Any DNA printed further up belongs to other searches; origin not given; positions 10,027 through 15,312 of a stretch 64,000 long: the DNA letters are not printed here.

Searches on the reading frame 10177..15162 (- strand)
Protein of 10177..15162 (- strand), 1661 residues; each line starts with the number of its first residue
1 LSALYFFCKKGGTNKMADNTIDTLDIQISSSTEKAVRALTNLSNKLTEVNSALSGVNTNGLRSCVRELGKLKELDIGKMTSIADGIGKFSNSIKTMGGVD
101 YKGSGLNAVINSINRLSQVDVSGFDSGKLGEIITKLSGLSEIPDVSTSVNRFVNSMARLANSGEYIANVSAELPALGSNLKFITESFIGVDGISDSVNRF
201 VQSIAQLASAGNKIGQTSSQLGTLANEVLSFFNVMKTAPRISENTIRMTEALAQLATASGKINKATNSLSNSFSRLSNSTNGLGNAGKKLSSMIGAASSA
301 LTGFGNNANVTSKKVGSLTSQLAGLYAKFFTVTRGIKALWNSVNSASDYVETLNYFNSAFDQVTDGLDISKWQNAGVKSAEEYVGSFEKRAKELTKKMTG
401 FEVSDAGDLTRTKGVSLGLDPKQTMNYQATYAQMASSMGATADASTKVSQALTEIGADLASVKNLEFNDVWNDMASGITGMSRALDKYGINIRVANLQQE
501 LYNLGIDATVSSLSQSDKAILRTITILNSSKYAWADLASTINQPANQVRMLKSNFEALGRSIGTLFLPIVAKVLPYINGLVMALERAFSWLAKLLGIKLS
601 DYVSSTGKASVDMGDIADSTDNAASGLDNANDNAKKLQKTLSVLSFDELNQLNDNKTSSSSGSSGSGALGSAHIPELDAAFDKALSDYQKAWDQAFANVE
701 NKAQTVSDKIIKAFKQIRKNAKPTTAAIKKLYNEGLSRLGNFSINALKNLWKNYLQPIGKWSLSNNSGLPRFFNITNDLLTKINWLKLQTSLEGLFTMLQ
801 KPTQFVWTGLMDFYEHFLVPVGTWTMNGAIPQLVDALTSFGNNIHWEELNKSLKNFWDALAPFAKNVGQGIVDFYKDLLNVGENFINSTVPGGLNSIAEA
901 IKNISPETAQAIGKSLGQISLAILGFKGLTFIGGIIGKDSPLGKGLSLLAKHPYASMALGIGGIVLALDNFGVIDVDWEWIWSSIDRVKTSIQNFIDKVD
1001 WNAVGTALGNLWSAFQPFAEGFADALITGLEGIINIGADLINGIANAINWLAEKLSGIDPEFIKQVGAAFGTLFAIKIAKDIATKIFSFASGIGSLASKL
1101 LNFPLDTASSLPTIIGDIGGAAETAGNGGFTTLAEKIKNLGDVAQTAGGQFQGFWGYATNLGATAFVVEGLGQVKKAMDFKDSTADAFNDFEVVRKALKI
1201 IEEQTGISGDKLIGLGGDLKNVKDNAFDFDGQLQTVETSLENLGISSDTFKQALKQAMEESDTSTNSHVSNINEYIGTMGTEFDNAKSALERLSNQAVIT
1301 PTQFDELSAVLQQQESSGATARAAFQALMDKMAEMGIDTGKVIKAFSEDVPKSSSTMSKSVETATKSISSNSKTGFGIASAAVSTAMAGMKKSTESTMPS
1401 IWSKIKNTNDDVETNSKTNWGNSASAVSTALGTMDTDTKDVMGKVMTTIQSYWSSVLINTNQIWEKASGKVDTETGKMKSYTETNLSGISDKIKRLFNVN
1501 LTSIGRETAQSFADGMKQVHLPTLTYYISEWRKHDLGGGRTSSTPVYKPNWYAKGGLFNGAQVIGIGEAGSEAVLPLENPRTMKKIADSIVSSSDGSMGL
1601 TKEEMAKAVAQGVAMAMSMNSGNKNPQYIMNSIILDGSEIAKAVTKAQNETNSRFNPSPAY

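Call 35: search_protein_families(library=pfam, proteins=[window:10177-15162:-], max_evalue=1)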
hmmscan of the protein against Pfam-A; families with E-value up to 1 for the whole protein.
window:10177-15162:- (1661 aa): 14 families
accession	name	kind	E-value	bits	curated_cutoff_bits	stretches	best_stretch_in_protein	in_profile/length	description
PF04513.17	Baculo_PEP_C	-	0.00021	21.8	38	0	201-299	30-117/140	Baculovirus polyhedron envelope protein, PEP, C terminus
PF04108.17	ATG17_like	-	0.025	14.5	43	0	1220-1331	126-244/355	Autophagy protein ATG17-like domain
PF22662.2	Csa3_N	-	0.038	14.5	27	0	1309-1394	31-115/120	Csa3 CRISPR-associated Rossmann-like domain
PF01552.22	Pico_P2B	-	0.045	14.4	27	0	1061-1113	5-56/101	Picornavirus 2B protein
PF08463.15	EcoEI_R_C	-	0.048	14.2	24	0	1238-1327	40-129/163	EcoEI R protein C-terminal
PF09989.15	DUF2229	-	0.058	13.5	29.4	0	1224-1276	120-172/218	CoA enzyme activase uncharacterised domain (DUF2229)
PF13794.12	MiaE_2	-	0.063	13.4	25.2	1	1288-1349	20-76/185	tRNA-(MS[2]IO[6]A)-hydroxylase (MiaE)-like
PF19111.5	DUF5798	-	0.13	13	27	0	311-354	6-49/89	Family of unknown function (DUF5798)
PF00042.28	Globin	-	0.15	13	22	0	1250-1333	18-114/117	Globin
PF05565.16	Sipho_Gp157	-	0.2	12.1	28.6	0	1230-1314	6-87/162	Siphovirus Gp157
PF06818.20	Fez1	-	0.3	12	34.4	0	1207-1334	28-147/199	Fez1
PF08651.15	DASH_Duo1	-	0.46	10.8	25.4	0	1268-1315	8-55/74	DASH complex subunit Duo1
PF14643.11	DUF4455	-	0.82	8.7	30.4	0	1252-1315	325-389/469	Domain of unknown function (DUF4455)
PF01519.22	DUF16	-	0.95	10.4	40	0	683-722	23-62/104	Protein of unknown function DUF16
